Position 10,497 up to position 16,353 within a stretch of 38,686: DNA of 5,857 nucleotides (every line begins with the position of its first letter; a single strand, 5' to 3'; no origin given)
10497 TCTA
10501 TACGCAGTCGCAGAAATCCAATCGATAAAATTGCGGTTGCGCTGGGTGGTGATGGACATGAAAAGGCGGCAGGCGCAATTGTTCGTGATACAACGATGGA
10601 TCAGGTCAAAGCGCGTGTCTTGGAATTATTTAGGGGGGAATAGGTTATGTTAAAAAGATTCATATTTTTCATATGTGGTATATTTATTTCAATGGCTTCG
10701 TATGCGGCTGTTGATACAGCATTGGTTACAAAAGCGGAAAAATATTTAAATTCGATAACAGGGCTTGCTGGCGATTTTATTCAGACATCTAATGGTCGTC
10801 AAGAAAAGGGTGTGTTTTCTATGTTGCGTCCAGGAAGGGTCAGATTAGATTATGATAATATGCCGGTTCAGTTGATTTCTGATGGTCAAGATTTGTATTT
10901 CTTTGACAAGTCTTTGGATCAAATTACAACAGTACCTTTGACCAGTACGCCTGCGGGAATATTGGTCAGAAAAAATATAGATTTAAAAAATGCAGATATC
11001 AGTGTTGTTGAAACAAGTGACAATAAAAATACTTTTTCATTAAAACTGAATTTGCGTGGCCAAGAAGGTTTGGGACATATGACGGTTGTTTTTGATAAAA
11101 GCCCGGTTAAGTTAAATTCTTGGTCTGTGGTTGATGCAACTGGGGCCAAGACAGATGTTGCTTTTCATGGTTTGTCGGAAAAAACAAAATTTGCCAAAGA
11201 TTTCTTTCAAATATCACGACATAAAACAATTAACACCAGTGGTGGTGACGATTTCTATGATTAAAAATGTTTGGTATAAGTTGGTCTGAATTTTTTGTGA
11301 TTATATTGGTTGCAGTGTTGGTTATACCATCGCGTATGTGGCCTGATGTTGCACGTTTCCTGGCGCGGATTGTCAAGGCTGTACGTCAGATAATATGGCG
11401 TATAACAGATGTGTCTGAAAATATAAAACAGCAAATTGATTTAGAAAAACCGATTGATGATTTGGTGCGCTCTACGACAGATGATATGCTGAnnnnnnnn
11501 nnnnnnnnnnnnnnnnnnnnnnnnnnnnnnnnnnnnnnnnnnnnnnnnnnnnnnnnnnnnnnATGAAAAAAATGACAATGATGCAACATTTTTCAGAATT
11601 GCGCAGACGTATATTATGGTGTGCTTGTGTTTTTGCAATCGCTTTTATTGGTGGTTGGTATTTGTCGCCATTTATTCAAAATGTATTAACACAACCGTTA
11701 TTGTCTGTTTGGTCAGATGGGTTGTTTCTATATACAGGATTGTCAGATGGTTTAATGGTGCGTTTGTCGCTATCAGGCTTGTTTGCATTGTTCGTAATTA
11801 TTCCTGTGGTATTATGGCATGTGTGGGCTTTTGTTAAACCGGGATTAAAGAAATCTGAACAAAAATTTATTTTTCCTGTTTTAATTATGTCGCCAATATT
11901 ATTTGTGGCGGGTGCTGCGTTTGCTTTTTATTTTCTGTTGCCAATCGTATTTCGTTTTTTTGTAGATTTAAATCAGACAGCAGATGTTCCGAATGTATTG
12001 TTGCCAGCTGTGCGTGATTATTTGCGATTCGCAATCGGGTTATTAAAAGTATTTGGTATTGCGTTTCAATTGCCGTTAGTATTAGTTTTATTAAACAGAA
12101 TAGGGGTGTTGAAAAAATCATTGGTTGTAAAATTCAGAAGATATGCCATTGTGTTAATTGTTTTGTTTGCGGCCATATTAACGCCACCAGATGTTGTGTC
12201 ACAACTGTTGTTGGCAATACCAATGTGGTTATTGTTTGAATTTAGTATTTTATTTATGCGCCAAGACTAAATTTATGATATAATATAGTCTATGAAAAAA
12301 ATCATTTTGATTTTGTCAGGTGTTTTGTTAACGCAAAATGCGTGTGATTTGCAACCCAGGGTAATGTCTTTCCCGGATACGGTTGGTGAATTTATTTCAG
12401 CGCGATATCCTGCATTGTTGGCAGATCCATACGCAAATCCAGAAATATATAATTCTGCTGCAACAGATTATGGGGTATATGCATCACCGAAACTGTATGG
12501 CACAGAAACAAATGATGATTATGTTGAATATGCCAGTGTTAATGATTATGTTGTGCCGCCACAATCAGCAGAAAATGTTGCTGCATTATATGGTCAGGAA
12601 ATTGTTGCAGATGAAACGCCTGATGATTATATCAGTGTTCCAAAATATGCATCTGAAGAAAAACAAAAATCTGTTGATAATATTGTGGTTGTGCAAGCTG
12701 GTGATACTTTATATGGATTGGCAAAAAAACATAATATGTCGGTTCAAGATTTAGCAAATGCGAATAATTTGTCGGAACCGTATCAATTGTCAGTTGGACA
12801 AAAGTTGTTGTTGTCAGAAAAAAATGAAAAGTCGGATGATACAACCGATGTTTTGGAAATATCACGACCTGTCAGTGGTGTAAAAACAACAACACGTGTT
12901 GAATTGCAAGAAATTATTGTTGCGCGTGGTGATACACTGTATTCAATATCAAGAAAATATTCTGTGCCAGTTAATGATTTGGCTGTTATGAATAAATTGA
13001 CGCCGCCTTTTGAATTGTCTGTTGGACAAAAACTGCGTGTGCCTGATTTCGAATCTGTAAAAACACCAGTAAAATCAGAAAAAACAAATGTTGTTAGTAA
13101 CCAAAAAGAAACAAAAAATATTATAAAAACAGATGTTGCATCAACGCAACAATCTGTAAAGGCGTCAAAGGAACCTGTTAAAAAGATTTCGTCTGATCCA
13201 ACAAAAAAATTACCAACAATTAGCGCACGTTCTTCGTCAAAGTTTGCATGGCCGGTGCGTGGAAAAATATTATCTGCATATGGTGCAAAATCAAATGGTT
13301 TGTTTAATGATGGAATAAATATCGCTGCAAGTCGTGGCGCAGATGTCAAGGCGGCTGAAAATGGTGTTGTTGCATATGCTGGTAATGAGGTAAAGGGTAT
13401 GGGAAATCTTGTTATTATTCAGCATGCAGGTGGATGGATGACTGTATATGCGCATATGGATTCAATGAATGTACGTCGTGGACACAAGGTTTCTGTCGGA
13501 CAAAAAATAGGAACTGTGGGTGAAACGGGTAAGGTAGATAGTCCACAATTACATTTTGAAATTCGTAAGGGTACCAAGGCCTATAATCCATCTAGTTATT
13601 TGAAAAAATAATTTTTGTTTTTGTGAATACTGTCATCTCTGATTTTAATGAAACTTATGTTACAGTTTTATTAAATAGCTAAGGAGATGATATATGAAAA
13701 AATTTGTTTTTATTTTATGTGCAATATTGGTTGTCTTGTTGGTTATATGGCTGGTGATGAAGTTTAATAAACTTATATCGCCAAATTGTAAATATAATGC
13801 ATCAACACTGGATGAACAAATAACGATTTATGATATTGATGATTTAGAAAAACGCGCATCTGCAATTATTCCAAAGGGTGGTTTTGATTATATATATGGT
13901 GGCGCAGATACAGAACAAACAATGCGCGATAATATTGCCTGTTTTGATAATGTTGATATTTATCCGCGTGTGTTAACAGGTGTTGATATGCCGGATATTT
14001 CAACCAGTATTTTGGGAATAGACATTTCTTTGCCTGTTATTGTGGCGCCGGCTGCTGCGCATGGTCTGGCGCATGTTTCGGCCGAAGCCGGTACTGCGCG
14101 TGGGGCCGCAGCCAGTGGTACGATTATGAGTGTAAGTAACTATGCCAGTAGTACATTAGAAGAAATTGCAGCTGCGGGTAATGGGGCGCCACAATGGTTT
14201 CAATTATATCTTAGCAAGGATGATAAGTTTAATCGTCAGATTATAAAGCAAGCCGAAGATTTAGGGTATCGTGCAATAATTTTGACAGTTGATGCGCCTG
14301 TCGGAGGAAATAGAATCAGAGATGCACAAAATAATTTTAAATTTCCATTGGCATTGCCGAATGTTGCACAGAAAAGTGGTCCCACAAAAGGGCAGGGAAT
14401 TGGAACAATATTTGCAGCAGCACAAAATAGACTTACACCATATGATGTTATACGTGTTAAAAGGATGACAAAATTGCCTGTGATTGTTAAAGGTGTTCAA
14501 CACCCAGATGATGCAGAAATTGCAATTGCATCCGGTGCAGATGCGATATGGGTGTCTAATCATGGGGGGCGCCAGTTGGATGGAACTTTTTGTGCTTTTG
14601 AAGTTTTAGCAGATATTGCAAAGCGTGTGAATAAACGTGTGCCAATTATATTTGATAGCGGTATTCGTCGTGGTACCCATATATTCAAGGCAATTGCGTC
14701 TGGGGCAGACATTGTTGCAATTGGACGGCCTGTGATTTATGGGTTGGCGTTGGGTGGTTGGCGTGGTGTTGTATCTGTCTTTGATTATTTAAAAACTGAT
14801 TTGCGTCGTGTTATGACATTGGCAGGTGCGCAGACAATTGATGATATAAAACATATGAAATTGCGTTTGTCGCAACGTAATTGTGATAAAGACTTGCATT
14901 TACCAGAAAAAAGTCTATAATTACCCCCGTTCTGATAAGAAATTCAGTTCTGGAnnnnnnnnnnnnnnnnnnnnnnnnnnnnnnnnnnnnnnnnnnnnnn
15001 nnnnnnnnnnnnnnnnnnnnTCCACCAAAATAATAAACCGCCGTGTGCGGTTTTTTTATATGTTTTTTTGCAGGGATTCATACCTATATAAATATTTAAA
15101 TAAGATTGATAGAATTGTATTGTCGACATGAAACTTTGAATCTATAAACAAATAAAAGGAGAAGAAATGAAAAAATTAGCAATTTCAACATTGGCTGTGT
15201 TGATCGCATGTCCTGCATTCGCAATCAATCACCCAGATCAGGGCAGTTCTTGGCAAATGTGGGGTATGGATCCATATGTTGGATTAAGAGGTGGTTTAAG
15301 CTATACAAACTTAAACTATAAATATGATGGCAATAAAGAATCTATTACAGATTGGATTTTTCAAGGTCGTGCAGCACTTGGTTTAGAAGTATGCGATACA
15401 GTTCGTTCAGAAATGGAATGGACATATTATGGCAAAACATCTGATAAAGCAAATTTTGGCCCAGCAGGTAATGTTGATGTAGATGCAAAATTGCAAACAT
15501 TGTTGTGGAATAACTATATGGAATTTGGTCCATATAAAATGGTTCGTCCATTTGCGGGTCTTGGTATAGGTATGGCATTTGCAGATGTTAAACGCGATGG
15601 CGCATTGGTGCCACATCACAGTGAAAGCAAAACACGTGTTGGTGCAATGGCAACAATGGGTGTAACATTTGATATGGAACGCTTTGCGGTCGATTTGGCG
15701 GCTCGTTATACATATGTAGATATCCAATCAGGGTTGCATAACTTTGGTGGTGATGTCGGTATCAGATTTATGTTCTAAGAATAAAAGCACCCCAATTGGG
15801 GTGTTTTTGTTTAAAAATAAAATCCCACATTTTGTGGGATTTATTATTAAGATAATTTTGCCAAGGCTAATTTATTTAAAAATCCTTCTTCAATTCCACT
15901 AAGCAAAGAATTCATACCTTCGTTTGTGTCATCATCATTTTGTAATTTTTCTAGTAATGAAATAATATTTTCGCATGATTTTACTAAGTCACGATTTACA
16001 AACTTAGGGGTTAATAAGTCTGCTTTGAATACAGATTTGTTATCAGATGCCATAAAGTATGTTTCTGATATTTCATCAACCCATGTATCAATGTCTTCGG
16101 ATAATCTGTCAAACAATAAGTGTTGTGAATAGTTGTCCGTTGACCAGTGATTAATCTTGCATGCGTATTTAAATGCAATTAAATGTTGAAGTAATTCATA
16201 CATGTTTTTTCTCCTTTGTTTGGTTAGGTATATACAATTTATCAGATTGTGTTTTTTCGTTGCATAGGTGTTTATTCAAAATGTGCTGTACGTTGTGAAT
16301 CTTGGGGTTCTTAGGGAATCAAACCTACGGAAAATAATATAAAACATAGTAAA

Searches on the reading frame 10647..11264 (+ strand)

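Call 58: search_protein_families(library=pfam, proteins=[window:10647-11264:+])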
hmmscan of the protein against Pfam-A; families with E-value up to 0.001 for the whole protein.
window:10647-11264:+ (205 aa): 1 family
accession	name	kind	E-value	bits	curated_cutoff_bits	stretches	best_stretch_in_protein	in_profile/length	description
PF03548.22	LolA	-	4.8e-25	88.7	23.6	1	36-189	2-164/165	Outer membrane lipoprotein carrier protein LolA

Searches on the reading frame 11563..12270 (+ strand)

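Call 58: search_protein_families(library=pfam, proteins=[window:11563-12270:+])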
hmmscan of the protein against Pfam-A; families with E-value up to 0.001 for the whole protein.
window:11563-12270:+ (235 aa): 1 family
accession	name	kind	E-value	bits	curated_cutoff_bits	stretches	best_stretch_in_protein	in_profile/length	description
PF00902.23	TatC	-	8.2e-61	205.9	25.1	1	8-220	1-208/208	Sec-independent protein translocase protein (TatC)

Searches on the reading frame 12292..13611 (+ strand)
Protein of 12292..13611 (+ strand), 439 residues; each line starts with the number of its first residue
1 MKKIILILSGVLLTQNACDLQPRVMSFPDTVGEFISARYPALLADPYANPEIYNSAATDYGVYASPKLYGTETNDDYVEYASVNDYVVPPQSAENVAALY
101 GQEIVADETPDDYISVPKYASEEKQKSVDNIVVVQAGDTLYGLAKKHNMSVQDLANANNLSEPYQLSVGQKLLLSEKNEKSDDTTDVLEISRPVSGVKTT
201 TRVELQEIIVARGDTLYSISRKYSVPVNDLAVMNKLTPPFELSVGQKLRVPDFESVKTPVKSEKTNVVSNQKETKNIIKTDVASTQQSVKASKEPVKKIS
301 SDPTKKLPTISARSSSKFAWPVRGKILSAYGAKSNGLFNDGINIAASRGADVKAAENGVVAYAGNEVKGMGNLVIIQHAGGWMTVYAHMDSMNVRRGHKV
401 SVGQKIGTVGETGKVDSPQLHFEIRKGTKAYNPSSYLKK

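Call 58: search_protein_families(library=pfam, proteins=[window:12292-13611:+])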
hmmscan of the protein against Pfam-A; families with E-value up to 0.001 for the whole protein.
window:12292-13611:+ (439 aa): 4 families
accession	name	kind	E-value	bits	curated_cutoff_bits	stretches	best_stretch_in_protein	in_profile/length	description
PF01551.29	Peptidase_M23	-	5.6e-31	107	28.7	1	338-433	2-96/96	Peptidase family M23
PF01476.26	LysM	-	9e-30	102.8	20.9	2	133-174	2-42/43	LysM domain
PF23473.1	LysM3_LYK4_5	-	0.00012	22.5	29.3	0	133-162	6-35/48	LYK4/5 LysM3 domain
PF04225.17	LysM_OapA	-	0.00061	20.3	22.3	0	206-249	3-50/85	Opacity-associated protein A LysM-like domain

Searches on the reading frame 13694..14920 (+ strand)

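Call 58: search_protein_families(library=pfam, proteins=[window:13694-14920:+])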
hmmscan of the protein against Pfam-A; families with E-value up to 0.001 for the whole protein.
window:13694-14920:+ (408 aa): 3 families
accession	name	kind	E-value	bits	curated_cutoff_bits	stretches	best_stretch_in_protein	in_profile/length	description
PF01070.24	FMN_dh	-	9.2e-116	387.1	24.9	1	55-389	1-347/350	FMN-dependent dehydrogenase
PF00478.31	IMPDH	-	3.9e-07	29.8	25.6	1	302-345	193-237/345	IMP dehydrogenase / GMP reductase domain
PF05690.20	ThiG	-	5.4e-05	23.1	23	0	308-343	170-203/247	Thiazole biosynthesis protein ThiG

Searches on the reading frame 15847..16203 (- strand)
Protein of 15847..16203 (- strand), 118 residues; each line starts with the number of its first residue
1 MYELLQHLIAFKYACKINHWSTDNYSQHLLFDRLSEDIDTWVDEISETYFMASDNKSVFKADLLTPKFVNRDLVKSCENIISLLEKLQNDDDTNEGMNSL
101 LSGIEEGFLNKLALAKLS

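Call 58: search_protein_families(library=pfam, proteins=[window:15847-16203:-])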
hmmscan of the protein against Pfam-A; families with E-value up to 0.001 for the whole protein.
window:15847-16203:- (118 aa): 1 family
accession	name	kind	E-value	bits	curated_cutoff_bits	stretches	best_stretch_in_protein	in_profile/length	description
PF19174.5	DUF5856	-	1.5e-07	32.8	34.6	1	19-104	1-83/94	Family of unknown function (DUF5856)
